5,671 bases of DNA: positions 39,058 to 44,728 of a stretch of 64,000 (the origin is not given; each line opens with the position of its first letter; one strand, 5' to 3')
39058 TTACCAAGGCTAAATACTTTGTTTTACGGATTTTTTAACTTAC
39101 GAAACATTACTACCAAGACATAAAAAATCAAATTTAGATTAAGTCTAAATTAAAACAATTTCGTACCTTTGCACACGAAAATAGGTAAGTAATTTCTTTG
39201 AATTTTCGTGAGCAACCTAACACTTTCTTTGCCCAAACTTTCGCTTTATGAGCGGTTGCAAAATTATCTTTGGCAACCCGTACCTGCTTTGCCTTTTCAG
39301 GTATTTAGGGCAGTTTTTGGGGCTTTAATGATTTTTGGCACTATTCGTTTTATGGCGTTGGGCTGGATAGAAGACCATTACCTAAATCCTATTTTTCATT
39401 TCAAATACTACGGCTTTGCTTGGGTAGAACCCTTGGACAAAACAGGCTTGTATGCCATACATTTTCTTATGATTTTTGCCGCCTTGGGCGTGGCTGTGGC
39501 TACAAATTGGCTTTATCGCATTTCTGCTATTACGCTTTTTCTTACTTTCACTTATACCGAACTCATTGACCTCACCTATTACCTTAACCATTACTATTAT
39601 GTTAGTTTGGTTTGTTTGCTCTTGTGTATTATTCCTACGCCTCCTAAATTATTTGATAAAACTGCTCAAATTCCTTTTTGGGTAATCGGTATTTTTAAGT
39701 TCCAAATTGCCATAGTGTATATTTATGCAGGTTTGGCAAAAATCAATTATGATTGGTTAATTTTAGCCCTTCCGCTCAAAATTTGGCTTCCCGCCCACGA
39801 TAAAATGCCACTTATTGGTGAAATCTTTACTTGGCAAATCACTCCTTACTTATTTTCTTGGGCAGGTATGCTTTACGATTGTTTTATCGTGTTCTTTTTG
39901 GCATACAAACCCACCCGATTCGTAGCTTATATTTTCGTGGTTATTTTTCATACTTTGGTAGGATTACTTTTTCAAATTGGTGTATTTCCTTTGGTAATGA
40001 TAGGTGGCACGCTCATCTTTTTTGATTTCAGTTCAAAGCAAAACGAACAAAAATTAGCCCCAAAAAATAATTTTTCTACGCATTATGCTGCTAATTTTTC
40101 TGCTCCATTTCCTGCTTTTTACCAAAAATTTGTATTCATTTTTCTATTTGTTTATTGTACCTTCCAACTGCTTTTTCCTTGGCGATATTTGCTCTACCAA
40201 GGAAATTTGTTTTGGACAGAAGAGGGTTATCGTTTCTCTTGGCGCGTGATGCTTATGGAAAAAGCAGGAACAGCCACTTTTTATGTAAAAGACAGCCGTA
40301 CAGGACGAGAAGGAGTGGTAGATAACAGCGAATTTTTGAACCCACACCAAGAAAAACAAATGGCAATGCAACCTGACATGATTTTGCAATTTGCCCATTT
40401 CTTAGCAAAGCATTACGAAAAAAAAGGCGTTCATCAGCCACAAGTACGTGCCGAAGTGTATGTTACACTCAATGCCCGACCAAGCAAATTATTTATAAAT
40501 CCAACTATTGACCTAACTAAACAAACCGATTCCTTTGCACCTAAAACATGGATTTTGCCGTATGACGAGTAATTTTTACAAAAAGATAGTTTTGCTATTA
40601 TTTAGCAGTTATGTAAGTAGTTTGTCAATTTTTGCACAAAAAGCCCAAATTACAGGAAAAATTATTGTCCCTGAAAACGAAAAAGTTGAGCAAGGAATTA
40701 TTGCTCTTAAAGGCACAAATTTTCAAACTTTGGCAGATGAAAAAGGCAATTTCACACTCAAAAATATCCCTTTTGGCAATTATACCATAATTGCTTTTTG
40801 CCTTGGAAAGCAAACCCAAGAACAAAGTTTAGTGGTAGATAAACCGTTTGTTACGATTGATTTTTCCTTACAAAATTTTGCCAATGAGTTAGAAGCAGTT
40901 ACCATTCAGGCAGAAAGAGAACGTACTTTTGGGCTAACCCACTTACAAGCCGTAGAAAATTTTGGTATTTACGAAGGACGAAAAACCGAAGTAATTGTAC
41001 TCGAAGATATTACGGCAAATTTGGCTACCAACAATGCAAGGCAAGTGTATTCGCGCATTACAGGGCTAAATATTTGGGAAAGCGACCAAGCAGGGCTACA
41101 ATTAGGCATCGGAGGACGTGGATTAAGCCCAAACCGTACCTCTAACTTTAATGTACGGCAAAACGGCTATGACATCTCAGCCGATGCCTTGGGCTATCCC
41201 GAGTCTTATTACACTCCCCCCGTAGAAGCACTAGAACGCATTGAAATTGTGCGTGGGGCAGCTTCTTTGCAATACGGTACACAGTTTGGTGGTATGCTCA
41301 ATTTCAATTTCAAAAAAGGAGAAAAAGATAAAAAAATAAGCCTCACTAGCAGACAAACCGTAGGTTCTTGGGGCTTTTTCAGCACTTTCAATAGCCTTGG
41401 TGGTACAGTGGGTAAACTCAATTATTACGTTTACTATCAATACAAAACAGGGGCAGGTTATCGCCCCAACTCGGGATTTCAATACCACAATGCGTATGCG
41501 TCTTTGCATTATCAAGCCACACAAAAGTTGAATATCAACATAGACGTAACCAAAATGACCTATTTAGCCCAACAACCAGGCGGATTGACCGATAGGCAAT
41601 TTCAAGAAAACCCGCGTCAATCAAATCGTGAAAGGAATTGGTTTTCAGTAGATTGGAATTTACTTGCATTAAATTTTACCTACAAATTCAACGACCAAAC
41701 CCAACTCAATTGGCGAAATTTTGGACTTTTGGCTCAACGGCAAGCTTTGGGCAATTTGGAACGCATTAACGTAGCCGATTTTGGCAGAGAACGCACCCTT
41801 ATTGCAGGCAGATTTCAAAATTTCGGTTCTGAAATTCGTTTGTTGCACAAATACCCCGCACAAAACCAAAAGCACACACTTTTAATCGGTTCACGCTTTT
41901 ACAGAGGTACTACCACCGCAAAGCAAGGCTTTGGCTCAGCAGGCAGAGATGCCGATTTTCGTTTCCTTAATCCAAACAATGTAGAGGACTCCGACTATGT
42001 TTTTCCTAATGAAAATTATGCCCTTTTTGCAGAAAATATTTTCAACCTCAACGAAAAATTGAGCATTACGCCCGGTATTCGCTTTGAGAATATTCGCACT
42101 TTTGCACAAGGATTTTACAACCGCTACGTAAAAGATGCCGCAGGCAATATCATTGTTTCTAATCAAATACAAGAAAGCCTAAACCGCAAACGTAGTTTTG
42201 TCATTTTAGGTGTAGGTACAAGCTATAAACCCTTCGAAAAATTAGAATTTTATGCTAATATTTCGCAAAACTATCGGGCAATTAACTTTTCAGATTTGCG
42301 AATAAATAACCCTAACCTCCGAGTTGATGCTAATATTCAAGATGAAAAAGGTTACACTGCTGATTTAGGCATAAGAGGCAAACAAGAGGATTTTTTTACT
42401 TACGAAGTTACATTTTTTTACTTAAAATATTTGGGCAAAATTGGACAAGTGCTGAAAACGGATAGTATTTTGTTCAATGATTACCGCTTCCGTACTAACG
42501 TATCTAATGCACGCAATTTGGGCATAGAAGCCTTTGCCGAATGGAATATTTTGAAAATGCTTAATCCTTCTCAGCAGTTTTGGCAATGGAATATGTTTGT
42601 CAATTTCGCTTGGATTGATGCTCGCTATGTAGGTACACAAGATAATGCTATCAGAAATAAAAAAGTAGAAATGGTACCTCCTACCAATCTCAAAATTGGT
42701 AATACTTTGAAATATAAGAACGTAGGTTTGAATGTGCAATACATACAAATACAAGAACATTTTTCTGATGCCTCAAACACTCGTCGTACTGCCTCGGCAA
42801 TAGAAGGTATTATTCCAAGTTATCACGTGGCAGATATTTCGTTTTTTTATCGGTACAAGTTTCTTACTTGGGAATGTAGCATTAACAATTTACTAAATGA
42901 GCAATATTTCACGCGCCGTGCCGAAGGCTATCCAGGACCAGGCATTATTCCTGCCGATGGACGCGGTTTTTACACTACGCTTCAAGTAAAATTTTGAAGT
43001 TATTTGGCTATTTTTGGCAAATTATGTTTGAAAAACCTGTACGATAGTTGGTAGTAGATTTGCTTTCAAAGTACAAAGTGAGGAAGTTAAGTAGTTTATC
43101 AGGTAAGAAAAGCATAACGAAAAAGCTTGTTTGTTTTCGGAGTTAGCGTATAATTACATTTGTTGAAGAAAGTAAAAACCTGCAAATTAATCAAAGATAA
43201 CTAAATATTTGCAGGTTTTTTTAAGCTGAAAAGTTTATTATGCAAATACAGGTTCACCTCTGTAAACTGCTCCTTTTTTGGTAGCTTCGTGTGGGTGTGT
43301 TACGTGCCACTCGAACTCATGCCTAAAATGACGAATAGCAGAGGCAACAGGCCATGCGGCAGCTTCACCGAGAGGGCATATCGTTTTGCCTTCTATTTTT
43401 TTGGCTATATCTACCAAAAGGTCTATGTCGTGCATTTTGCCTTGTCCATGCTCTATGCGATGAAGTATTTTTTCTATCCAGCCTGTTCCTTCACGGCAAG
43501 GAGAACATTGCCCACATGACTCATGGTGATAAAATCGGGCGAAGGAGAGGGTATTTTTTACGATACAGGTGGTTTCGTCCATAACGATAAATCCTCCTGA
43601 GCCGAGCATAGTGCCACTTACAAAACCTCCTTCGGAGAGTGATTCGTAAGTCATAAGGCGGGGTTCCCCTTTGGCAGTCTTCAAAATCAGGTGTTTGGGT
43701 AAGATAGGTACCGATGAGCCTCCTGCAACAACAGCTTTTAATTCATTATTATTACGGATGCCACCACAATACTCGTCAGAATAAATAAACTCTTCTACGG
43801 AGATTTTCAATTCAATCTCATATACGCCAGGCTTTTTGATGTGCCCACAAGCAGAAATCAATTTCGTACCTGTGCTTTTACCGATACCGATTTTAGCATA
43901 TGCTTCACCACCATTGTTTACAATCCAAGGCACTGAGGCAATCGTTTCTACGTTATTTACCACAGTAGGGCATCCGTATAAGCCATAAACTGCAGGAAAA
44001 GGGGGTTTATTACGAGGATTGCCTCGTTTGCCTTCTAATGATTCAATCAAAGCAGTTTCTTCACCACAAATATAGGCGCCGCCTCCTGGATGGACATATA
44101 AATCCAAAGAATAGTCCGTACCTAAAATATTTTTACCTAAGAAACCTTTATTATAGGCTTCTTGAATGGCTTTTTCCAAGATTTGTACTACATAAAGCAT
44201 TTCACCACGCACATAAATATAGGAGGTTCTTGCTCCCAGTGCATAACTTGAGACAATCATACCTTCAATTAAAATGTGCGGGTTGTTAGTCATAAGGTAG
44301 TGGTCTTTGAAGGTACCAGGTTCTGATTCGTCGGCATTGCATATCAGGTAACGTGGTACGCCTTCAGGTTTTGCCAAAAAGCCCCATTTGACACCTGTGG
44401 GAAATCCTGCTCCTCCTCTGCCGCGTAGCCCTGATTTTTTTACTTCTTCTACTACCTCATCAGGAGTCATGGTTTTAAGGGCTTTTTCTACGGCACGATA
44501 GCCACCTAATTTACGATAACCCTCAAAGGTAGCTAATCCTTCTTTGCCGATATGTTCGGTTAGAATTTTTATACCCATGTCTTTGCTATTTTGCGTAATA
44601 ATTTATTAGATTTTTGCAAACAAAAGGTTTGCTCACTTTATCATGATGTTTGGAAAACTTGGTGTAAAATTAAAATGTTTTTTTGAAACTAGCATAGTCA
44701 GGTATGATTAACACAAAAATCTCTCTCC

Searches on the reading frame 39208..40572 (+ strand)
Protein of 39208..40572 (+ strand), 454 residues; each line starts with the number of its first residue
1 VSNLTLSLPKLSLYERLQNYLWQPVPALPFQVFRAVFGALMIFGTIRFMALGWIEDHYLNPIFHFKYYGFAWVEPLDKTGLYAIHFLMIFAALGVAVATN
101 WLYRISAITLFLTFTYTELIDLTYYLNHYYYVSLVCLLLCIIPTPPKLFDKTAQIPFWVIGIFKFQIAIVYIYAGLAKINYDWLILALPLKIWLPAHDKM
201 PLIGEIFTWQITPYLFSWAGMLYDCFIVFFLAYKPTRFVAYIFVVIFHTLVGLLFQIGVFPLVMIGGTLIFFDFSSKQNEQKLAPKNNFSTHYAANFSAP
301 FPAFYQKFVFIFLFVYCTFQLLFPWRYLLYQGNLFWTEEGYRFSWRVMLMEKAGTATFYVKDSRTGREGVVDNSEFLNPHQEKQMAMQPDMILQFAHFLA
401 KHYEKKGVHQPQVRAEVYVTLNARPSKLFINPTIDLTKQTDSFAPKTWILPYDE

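Call 16: search_protein_families(library=pfam, proteins=[window:39208-40572:+], max_evalue=0.001)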
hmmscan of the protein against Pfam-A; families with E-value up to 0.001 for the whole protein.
window:39208-40572:+ (454 aa): 2 families
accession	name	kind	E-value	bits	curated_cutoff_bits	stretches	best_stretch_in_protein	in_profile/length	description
PF22777.1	VKGC_lumenal_dom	-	2.5e-61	206.5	27.7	1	306-453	2-150/152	Vitamin K-dependent gamma-carboxylase, lumenal domain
PF05090.19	HTTM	-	4.3e-58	197.4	27.7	1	23-274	2-257/259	HTTM domain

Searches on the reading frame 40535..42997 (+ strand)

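Call 17: search_protein_families(library=pfam, proteins=[window:40535-42997:+], max_evalue=0.001)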
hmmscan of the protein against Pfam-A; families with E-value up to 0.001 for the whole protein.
window:40535-42997:+ (820 aa): 4 families
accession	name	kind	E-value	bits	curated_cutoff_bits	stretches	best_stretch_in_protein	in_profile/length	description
PF00593.30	TonB_dep_Rec_b-barrel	-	5.2e-33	116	27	1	353-786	35-436/436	TonB dependent receptor-like, beta-barrel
PF13715.12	CarbopepD_reg_2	-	2.3e-13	50.4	32.2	1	39-124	1-88/88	CarboxypepD_reg-like domain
PF07715.20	Plug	-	2.2e-09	38.2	23.9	1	151-250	9-103/107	TonB-dependent Receptor Plug Domain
PF13620.12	CarboxypepD_reg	-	6e-08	33.4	32.3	1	38-113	1-82/82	Carboxypeptidase regulatory-like domain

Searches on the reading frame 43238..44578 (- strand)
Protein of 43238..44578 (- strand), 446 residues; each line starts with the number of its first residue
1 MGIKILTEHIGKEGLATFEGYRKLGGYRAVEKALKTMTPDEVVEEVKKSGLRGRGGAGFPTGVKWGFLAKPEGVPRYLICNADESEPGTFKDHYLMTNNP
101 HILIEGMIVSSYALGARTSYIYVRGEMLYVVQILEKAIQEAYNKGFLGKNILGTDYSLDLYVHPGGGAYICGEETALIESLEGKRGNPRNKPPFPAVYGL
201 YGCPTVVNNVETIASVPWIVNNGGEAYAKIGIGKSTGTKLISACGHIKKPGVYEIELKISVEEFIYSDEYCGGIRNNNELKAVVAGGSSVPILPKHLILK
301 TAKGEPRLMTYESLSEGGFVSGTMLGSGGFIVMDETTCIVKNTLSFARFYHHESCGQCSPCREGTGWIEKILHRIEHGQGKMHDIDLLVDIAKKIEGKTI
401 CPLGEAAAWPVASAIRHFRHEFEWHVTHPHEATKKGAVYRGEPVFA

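Call 17: search_protein_families(library=pfam, proteins=[window:43238-44578:-], max_evalue=0.001)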
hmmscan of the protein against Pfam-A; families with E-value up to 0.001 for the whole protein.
window:43238-44578:- (446 aa): 3 families
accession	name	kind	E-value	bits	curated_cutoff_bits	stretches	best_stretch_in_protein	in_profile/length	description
PF01512.22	Complex1_51K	-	1.7e-49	168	31.2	1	46-217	1-149/150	Nuo51 FMN-binding domain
PF10589.14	NADH_4Fe-4S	-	2.9e-34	117.2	23.5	1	344-425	4-85/85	NADH-ubiquinone oxidoreductase-F iron-sulfur binding region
PF22461.2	SLBB_2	-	3.5e-05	24.3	27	1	241-300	3-62/79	SLBB domain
